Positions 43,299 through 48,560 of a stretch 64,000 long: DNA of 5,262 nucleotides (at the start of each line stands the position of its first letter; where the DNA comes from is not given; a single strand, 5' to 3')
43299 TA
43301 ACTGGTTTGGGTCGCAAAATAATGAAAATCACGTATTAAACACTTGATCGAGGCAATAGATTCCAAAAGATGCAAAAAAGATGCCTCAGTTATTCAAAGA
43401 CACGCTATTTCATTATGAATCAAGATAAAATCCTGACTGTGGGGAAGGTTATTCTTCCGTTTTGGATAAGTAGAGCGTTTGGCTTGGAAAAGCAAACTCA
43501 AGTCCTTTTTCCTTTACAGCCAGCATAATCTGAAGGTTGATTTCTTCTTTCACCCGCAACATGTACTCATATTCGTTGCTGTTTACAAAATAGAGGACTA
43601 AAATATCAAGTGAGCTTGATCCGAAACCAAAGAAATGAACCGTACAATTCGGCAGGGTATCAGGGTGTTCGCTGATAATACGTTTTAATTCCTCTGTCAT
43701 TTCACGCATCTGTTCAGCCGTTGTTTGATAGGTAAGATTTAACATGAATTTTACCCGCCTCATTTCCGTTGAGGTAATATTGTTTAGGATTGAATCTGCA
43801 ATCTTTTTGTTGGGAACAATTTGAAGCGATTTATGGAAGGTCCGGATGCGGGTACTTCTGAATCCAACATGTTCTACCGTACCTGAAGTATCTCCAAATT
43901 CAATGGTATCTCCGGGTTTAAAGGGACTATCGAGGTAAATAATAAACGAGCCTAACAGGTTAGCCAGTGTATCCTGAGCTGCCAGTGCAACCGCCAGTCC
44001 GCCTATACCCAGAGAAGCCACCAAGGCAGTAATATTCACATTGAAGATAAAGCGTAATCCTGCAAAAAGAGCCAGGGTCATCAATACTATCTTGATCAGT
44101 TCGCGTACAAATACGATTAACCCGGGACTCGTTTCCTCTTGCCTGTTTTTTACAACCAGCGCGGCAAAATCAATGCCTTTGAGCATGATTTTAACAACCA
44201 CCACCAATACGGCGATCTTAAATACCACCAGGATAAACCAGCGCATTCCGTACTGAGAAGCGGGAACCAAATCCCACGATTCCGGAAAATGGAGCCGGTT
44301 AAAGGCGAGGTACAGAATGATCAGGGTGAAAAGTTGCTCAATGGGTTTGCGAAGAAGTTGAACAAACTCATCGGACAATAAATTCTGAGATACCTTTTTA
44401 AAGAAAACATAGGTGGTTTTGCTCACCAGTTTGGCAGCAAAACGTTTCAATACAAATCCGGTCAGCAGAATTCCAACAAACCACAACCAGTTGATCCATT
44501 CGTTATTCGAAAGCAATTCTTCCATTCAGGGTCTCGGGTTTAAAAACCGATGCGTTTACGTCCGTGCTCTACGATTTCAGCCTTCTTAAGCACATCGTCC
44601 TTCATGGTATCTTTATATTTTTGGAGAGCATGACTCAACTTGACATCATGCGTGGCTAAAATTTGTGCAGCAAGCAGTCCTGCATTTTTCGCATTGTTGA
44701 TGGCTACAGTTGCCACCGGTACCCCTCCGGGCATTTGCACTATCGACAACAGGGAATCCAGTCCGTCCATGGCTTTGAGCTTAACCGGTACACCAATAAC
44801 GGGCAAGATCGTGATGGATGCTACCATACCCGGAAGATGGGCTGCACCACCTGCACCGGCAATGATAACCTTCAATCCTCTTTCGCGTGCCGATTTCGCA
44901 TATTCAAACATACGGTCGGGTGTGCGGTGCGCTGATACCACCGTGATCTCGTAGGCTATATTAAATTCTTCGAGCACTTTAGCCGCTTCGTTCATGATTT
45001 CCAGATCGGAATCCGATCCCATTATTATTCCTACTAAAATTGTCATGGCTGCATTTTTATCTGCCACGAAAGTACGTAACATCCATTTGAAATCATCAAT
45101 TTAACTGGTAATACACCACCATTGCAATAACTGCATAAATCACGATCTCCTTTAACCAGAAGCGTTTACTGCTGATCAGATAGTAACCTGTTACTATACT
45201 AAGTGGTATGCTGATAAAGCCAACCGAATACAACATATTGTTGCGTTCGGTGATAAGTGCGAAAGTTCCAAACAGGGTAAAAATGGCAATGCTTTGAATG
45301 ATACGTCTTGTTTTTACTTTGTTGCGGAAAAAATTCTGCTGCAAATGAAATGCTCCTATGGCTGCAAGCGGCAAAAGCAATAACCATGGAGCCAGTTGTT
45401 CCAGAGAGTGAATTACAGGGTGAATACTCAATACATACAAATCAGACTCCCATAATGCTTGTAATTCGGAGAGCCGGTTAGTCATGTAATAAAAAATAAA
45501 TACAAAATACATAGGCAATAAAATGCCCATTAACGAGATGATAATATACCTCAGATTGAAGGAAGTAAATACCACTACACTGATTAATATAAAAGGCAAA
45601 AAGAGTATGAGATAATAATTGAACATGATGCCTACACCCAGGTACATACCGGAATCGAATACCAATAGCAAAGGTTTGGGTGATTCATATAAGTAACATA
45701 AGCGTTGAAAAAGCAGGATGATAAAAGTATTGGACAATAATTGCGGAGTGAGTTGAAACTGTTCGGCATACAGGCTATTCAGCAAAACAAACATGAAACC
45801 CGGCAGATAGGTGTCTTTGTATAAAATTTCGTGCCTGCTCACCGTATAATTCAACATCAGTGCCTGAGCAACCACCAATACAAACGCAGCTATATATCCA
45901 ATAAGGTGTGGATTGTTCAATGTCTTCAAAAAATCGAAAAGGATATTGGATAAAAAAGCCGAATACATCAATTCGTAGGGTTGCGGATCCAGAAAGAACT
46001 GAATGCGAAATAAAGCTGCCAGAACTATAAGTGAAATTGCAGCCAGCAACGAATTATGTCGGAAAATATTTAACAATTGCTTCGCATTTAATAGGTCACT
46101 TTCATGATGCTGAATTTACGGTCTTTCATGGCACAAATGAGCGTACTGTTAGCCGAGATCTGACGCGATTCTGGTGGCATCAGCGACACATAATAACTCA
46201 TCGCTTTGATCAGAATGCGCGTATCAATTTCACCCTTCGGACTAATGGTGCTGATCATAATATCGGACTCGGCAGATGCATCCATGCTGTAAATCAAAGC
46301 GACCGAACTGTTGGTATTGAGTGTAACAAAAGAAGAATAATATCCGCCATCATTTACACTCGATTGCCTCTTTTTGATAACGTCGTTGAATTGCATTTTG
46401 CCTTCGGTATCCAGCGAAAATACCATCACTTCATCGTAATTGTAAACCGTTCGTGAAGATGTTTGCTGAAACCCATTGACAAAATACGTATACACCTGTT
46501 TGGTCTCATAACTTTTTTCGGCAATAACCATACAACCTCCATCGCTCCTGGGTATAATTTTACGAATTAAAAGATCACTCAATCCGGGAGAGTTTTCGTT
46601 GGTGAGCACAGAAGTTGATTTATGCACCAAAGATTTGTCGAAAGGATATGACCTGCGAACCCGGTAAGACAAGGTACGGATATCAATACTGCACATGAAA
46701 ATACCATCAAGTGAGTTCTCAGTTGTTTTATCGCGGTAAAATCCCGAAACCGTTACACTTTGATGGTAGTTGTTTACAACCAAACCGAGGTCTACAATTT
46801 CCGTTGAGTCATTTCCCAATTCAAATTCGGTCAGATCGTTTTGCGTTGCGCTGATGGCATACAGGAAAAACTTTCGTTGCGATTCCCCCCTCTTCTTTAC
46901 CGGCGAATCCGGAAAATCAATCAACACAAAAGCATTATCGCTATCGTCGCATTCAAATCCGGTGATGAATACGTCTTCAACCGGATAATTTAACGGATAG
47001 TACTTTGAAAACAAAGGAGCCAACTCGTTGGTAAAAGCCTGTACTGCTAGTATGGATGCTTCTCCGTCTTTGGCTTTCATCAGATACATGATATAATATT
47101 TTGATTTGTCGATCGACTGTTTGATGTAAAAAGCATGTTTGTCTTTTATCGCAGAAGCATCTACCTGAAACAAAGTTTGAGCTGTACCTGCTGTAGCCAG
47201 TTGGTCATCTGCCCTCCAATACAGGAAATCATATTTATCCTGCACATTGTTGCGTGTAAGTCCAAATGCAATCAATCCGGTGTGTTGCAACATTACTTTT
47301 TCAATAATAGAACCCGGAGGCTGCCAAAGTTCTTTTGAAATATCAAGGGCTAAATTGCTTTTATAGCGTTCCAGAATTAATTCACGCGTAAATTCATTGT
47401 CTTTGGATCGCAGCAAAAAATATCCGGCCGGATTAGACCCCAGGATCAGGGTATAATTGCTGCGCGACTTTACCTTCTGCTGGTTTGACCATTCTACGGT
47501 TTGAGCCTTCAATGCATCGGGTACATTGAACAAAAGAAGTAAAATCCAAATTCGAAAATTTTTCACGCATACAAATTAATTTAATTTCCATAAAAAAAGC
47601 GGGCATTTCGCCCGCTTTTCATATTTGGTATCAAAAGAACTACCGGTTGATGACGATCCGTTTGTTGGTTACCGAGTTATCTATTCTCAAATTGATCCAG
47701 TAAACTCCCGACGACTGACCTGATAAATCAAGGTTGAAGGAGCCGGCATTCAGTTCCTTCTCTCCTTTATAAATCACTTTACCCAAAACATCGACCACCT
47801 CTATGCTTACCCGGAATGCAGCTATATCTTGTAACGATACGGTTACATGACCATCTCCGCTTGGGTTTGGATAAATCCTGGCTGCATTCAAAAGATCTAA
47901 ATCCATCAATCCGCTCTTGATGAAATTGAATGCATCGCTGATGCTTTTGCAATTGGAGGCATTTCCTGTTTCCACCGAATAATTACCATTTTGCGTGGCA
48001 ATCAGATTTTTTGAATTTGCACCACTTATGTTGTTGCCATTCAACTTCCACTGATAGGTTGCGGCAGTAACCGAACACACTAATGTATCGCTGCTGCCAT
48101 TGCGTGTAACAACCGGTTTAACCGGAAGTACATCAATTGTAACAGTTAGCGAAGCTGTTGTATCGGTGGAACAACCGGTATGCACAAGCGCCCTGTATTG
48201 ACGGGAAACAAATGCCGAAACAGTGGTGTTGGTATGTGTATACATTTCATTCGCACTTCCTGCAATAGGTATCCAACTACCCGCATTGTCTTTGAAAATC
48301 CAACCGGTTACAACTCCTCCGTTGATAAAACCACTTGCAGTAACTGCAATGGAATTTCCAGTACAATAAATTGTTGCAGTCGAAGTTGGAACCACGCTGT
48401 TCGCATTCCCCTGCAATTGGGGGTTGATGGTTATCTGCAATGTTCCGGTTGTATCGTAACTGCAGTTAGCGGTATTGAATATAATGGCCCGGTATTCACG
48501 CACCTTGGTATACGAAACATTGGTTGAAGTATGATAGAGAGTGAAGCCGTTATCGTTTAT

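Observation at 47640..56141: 8.5-kb gene for a 2833-aa T9SS cargo protein made of about 27 diverged ~100-aa repeats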

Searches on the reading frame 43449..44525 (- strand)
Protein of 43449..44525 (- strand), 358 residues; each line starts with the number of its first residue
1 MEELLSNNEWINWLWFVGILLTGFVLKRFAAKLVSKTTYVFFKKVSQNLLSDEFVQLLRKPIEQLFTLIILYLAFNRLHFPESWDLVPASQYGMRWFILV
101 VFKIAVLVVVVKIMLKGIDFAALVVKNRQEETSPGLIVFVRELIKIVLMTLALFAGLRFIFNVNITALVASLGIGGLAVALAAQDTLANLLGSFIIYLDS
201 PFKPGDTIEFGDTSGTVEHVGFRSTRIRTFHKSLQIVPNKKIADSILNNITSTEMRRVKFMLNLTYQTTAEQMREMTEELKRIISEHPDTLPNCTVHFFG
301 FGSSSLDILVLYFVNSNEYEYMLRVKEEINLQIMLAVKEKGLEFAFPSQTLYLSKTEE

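Call 15: search_protein_families(library=pfam, proteins=[window:43449-44525:-], max_evalue=0.001)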
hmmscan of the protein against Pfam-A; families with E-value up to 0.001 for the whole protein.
window:43449-44525:- (358 aa): 3 families
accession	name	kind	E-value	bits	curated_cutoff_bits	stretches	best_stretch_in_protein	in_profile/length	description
PF00924.24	MS_channel_2nd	-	6.4e-21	74.7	20.2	1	185-251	1-67/68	Mechanosensitive ion channel, beta-domain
PF21082.3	MS_channel_3rd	-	1e-13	52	21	1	259-344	2-88/88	Mechanosensitive ion channel MscS, C-terminal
PF21088.3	MS_channel_1st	-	7.3e-06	26.3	23.1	1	143-184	2-42/42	Mechanosensitive ion channel, transmembrane helices 2/3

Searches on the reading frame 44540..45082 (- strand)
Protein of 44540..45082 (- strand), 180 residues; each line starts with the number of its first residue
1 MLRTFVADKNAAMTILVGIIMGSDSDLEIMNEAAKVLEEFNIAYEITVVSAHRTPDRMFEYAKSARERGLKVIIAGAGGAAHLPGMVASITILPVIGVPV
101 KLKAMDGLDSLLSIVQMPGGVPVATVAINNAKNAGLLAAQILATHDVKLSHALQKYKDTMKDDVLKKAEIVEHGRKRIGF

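Call 15: search_protein_families(library=pfam, proteins=[window:44540-45082:-], max_evalue=0.001)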
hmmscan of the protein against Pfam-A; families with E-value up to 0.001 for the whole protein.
window:44540-45082:- (180 aa): 1 family
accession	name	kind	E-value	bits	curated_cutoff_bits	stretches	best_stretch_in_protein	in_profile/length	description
PF00731.26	AIRC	-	1e-69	233.2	30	1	17-162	2-147/148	AIR carboxylase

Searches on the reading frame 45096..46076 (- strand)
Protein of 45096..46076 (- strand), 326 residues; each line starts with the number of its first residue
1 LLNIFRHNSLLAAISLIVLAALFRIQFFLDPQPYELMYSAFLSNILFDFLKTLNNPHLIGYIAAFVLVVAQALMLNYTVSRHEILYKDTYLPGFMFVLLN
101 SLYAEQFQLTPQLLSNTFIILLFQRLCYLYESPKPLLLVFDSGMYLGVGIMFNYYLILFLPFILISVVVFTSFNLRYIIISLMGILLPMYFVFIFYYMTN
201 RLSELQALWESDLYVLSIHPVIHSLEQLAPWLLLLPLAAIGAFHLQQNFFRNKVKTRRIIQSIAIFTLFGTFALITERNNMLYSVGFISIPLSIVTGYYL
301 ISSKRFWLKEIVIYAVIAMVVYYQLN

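Call 15: search_protein_families(library=pfam, proteins=[window:45096-46076:-], max_evalue=0.001)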
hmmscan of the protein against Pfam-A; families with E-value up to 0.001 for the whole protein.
window:45096-46076:- (326 aa): 1 family
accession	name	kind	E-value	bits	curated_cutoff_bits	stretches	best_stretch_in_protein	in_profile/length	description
PF19992.4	DUF6427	-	6.6e-10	39.2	25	1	63-323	38-292/301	Family of unknown function (DUF6427)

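Call 53: search_protein_families(library=ncbifam, proteins=[window:45096-46076:-], max_evalue=1)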
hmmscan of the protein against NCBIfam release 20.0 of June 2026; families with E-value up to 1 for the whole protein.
window:45096-46076:- (326 aa): 0 families

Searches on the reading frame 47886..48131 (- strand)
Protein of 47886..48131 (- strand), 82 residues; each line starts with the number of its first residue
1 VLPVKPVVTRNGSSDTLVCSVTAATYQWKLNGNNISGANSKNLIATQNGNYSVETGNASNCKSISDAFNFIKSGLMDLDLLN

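Call 38: search_protein_families(library=pfam, proteins=[window:47886-48131:-], max_evalue=10)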
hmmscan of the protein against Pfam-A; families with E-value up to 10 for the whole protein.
seq(82 aa): 5 families
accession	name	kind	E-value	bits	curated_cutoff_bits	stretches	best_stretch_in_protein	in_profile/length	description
PF13895.12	Ig_2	-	0.00032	21.3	27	1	3-59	5-67/79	Immunoglobulin domain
PF13927.12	Ig_3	-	0.0039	18.1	30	1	5-51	9-57/78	Immunoglobulin domain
PF16820.11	PKD_3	-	0.025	14.9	26.3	1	21-53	30-62/68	PKD-like domain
PF16681.11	Ig_5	-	0.082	13.8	27.3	1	8-53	3-55/82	Ig-like domain on T-cell surface glycoprotein CD3 epsilon chain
PF07654.21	C1-set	-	0.19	12.5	21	1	6-53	8-60/86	Immunoglobulin C1-set domain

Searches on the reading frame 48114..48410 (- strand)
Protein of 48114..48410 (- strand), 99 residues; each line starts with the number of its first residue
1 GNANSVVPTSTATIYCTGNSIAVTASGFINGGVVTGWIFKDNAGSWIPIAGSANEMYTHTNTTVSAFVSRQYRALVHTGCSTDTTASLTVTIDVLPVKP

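Call 10: search_protein_families(library=pfam, alignment_id=A1, max_evalue=1)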
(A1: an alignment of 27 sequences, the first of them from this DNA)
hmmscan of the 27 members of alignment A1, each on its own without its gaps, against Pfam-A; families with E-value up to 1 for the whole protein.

A. member 1, seq(99 aa): 0 families

B. families by the number of members that match (of 27 scanned): 14 families
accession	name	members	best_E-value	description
PF19081.6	Ig_7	15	8.1e-05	Ig-like domain CHU_C associated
PF23176.1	bHLH_LHW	1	0.0085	Transcription factor LHW bHLH domain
PF04535.17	CASP_dom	1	0.014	Casparian strip membrane protein domain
PF13385.13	Laminin_G_3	1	0.015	Concanavalin A-like lectin/glucanases superfamily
PF07655.18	Secretin_N_2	1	0.016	Secretin N-terminal domain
PF02354.21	Latrophilin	1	0.019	Latrophilin Cytoplasmic C-terminal region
PF19469.4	DUF6006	1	0.048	Family of unknown function (DUF6006)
PF23732.1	PH_22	1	0.058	PH domain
PF18947.5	HAMP_2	1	0.066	HAMP domain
PF02825.26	WWE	1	0.081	WWE domain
PF22237.3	SO2946-like_C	1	0.13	SO2946-like, C-terminal domain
PF24732.2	ParE_like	1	0.14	ParE-like toxin domain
PF18877.6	SSSPR-51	1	0.24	SSSPR-51 domain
PF17366.7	AGA2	1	0.31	A-agglutinin-binding subunit Aga2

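Call 11: search_solved_structures(query=A1, max_evalue=10, show_alignments=2)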
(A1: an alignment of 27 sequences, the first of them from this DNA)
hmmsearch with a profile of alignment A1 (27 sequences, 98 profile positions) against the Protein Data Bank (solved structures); distinct sequences matched with E-value up to 10: 4.
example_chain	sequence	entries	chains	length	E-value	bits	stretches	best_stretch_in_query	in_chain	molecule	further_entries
9d7z_J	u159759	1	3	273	0.1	15.8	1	35-92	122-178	Ig-like domain-containing protein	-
5g3o_A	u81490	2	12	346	0.17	15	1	11-56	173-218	FORMAMIDASE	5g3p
6fn1_A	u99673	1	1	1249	1.8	11.7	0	64-92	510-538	Human-mouse chimeric ABCB1 (ABCBHM)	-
6fn4_A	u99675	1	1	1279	1.9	11.6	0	64-92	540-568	Apo form of Human-mouse chimeric ABCB1 (ABCB1HM) in complex with Antigen binding fragment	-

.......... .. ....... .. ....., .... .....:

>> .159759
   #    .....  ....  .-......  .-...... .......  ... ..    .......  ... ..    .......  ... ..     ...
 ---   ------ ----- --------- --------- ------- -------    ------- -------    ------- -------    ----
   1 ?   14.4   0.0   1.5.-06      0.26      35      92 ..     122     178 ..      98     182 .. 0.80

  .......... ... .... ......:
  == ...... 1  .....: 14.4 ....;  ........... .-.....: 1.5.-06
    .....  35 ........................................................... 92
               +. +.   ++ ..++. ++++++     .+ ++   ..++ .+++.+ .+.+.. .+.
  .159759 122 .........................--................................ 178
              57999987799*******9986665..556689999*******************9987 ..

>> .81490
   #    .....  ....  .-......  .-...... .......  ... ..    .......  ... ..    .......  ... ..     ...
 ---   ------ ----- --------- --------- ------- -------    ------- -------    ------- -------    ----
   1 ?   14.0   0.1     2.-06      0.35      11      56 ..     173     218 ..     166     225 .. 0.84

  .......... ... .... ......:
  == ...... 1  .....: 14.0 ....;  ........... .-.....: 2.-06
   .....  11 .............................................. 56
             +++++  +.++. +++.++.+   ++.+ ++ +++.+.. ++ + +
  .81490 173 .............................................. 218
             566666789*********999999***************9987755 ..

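Call 61: predict_structure(alignment_id=A1)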
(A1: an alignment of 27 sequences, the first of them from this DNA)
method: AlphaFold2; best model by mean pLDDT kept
length: 99 residues; sequences in the alignment: 27
mean_pLDDT: 92.1   pTM: 0.83
mean pLDDT of the five models: 92.1, 92.1, 91.5, 90.9, 90.7
residues with pLDDT >= 90: 75; 70-90: 22; 50-70: 2; < 50: 0
segments of 3 or more residues with pLDDT < 50: none
pLDDT, mean of each block of 10 residues (from residue 1): 85 96 90 94 96 92 96 93 93 85
secondary structure, 60 per line:
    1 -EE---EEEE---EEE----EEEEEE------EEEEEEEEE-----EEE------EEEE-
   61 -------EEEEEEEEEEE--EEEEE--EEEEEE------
elements in order: E7-10 E14-16 E21-26 E33-41 E47-49 E56-59 E68-78 E81-85 E88-93
